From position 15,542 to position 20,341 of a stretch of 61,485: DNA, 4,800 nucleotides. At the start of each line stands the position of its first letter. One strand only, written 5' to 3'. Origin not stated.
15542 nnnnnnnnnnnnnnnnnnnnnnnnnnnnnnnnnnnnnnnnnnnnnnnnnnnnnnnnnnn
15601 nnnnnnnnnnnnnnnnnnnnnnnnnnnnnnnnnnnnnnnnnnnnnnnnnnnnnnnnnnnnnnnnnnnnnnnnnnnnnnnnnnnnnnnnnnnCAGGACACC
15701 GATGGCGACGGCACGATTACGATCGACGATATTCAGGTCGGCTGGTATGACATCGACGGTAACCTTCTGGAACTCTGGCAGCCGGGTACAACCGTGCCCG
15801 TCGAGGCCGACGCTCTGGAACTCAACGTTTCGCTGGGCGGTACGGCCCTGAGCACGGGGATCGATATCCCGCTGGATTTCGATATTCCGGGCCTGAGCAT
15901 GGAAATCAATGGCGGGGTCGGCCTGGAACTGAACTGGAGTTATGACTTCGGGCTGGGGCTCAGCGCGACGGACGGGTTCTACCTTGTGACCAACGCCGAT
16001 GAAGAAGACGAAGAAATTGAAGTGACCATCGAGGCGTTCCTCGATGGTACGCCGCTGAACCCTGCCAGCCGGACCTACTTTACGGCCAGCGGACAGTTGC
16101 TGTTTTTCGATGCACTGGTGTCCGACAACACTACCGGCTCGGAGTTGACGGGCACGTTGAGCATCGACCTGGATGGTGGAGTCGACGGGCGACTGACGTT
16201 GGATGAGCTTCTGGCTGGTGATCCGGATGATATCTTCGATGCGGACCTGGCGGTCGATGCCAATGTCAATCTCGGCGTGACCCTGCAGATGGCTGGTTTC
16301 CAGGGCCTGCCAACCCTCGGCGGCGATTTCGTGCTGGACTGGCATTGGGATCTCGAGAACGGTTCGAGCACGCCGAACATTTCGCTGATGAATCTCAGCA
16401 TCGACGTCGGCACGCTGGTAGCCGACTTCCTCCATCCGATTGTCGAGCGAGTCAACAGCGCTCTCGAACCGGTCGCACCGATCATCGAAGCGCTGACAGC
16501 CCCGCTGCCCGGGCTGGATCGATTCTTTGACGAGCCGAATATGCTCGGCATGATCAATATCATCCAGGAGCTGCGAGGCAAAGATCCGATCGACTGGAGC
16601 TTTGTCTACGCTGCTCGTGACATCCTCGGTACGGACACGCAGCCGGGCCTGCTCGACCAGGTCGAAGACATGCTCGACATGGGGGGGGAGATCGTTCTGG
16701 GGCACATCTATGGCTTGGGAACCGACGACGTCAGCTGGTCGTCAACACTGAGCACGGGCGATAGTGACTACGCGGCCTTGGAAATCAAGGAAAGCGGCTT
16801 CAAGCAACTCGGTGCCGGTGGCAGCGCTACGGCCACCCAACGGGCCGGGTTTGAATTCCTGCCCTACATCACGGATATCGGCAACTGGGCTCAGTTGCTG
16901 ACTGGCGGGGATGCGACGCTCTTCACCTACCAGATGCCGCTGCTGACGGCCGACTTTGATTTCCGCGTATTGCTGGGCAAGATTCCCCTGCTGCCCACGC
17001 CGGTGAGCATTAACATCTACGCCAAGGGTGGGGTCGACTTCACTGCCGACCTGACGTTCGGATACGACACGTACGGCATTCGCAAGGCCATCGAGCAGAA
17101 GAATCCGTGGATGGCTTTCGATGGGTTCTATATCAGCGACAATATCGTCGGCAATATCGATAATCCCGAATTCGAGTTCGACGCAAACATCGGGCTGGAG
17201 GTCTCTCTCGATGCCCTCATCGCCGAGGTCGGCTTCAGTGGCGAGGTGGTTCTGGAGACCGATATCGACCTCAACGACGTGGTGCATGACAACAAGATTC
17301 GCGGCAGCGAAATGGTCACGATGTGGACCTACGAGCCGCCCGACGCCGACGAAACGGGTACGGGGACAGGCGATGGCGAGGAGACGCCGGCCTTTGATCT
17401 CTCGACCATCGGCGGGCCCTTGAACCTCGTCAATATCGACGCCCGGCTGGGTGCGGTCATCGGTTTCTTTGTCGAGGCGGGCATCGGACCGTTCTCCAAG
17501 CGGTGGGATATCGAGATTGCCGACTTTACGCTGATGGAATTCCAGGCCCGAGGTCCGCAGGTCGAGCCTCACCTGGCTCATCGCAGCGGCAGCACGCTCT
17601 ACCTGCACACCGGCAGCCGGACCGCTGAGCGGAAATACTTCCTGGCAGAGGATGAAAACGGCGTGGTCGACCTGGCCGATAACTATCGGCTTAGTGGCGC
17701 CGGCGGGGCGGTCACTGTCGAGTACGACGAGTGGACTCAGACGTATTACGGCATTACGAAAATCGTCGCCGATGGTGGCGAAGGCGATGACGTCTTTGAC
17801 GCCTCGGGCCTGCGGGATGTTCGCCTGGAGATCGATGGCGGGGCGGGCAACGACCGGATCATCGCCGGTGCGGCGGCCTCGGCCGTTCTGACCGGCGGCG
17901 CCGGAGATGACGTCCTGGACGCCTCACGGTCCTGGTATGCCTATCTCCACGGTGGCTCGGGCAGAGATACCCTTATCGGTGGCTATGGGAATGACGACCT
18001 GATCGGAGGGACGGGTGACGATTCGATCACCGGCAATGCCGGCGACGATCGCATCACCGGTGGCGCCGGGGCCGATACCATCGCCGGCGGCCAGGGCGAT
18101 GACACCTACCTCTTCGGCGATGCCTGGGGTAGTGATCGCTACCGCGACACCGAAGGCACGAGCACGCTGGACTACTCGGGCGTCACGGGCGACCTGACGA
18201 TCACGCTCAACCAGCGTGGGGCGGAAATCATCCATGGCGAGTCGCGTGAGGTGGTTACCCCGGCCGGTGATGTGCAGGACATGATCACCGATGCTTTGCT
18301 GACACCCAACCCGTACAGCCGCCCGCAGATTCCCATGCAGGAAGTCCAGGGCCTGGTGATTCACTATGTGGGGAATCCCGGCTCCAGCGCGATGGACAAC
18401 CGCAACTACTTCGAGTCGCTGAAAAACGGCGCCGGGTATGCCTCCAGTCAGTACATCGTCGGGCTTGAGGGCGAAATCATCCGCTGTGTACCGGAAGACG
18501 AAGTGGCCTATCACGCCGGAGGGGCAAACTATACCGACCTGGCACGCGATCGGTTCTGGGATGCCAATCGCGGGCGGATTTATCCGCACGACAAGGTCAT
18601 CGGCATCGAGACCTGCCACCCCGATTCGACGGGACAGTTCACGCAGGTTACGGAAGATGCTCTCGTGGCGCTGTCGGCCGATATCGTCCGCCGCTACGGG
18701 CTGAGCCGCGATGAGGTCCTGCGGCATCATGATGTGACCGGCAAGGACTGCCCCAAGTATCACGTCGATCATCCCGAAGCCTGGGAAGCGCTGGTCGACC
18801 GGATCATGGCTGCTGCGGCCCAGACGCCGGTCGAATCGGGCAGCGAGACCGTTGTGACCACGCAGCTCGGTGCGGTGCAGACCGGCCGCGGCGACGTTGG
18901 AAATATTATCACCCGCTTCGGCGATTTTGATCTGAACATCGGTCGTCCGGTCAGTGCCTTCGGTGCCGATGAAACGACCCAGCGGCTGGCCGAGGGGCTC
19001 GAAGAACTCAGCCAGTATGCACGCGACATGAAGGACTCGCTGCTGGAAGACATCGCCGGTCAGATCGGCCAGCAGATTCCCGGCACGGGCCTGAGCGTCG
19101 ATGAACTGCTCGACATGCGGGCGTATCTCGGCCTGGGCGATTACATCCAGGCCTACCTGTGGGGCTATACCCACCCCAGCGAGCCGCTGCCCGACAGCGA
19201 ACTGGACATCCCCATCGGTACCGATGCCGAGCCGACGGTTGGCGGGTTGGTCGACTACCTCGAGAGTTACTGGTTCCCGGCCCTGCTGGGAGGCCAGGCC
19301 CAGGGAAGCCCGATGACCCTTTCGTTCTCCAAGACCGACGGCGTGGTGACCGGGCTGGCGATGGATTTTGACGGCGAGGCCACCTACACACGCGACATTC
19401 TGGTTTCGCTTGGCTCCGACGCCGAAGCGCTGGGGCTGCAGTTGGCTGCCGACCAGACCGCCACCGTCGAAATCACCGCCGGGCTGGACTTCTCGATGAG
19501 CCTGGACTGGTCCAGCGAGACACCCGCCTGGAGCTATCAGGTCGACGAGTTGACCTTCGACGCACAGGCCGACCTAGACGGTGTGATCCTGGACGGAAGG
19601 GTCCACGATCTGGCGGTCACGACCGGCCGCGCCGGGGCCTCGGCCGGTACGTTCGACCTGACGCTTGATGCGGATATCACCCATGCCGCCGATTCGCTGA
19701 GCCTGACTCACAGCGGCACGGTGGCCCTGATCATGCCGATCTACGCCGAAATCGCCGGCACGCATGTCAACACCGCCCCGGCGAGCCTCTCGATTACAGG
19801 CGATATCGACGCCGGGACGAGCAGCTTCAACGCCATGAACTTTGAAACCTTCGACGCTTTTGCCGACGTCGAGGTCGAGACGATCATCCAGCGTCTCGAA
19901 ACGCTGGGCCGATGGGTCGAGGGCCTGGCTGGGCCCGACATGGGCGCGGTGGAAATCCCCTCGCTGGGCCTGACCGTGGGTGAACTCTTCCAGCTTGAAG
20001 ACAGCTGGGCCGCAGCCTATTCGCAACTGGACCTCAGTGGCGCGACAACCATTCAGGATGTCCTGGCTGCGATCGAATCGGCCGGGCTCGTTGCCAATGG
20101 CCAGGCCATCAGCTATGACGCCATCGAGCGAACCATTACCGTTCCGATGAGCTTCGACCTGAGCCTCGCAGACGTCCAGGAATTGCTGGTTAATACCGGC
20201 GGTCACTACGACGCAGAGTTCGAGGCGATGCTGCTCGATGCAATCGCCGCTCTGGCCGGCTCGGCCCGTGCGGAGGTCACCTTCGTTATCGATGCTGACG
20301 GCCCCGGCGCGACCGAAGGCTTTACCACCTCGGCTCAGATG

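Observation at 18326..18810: Intact-looking peptidoglycan amidase (Amidase_2) domain buried about 3,280 residues into a giant RTX protein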

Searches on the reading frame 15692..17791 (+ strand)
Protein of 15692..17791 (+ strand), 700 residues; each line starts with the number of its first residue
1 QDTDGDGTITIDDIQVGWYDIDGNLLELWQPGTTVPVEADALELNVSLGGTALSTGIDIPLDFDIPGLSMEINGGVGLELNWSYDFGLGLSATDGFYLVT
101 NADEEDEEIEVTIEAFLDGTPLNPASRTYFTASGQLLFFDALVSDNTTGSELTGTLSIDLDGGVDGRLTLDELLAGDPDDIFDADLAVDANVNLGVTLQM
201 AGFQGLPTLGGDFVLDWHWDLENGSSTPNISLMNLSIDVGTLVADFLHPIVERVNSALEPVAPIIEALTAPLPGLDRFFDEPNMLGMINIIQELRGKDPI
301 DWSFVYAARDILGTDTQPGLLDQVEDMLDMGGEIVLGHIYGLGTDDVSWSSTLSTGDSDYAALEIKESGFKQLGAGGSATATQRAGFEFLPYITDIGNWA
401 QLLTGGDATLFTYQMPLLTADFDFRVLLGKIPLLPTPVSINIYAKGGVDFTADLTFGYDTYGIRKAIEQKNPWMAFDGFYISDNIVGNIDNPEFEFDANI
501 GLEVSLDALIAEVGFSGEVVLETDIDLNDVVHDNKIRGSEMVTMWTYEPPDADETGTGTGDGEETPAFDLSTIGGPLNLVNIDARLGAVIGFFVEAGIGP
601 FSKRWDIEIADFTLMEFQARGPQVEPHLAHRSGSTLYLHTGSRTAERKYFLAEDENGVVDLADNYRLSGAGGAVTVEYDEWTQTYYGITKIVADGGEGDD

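Call 34: search_protein_families(library=pfam, proteins=[window:15692-17791:+], max_evalue=1)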
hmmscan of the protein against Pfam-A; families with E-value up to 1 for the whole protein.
window:15692-17791:+ (700 aa): 3 families
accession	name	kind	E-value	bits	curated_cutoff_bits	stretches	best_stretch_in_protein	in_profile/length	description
PF00036.39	EF-hand_1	-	0.037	14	25.4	1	2-17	10-25/29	EF hand domain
PF13405.12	EF-hand_6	-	0.24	11.7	25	0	2-15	10-23/30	EF-hand domain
PF13202.12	EF-hand_5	-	0.93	9.5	25.9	0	2-14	9-21/25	EF hand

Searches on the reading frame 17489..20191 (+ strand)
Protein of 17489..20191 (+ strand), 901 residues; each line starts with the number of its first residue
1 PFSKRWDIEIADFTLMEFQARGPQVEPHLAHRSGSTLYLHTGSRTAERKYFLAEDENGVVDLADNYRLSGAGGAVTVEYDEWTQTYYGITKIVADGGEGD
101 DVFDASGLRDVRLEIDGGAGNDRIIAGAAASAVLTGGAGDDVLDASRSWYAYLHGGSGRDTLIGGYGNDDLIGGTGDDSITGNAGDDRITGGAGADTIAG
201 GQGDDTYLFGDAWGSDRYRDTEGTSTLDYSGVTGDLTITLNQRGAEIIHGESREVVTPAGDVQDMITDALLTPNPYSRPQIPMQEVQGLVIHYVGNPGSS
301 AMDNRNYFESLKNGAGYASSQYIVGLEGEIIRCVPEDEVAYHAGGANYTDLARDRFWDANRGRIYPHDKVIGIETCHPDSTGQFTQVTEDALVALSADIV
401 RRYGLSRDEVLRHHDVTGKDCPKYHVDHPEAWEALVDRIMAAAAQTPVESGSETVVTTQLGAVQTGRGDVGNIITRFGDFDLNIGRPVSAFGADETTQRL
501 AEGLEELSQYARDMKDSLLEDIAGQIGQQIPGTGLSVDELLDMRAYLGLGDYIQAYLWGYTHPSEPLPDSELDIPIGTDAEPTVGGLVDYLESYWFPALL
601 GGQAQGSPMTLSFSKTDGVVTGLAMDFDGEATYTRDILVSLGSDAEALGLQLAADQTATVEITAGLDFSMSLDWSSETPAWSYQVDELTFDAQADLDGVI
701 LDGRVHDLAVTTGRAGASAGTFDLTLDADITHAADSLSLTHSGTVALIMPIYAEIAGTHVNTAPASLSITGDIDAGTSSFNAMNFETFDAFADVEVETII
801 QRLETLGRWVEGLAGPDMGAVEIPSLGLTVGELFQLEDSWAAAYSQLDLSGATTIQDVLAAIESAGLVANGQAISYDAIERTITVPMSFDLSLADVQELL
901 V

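Call 19: find_homologous_proteins(query=window:17489-20191:+, max_evalue=1e-10)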
Query window:17489-20191:+ (901 aa): 5164 proteins with E <= 1e-10 among 8000 candidates; the best 120 are listed.
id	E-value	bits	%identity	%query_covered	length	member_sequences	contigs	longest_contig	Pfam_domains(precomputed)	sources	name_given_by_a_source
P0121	4.4e-72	262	36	16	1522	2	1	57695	PF06594.18,PF22783.2,PF00353.26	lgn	-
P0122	3.0e-70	256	49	10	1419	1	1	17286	PF06594.18,PF00353.26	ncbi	-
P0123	2.2e-67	246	42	11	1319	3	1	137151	PF06594.18,PF22783.2,PF00353.26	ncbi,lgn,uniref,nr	ncbi:S-layer family protein [Pseudomonas sp. GV071]|uniref:beta strand repeat-containing protein n=1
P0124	8.4e-66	241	43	13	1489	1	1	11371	PF00353.26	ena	-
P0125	5.7e-65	238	36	14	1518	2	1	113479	PF06594.18,PF00353.26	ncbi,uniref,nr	ncbi:calcium-binding protein [Pseudomonas sp. ENNP23]|uniref:calcium-binding protein n=1 Tax=Pseudom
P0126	3.0e-64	236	46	10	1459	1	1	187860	PF06594.18,PF07202.19,PF00353.26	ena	-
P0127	3.9e-64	235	48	10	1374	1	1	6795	PF00353.26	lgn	-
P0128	1.1e-63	234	38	21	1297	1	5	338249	PF08548.18,PF00353.26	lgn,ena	-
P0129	9.5e-63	231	42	11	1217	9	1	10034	PF06594.18,PF19092.7,PF16186.12,PF04385.21,PF00353.26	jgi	-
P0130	1.7e-61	227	34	24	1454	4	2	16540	PF06594.18,PF22783.2,PF00353.26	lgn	-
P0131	1.9e-61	227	49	11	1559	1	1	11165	PF06594.18,PF22783.2,PF00353.26,PF08339.16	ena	-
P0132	2.0e-61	226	40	13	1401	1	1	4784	PF06594.18,PF00353.26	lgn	-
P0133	3.2e-61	226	29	23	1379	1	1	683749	PF06594.18,PF22783.2,PF00353.26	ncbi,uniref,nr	ncbi:hypothetical protein KUV51_13685 [Tateyamaria omphalii]|uniref:calcium-binding protein n=1 Tax=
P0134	1.9e-60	223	44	11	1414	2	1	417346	PF00353.26,PF26745.1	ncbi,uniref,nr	ncbi:calcium-binding protein [Marinobacterium zhoushanense]|uniref:calcium-binding protein n=1 Tax=M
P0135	4.0e-60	222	42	14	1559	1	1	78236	PF00413.31,PF08548.18,PF00353.26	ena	-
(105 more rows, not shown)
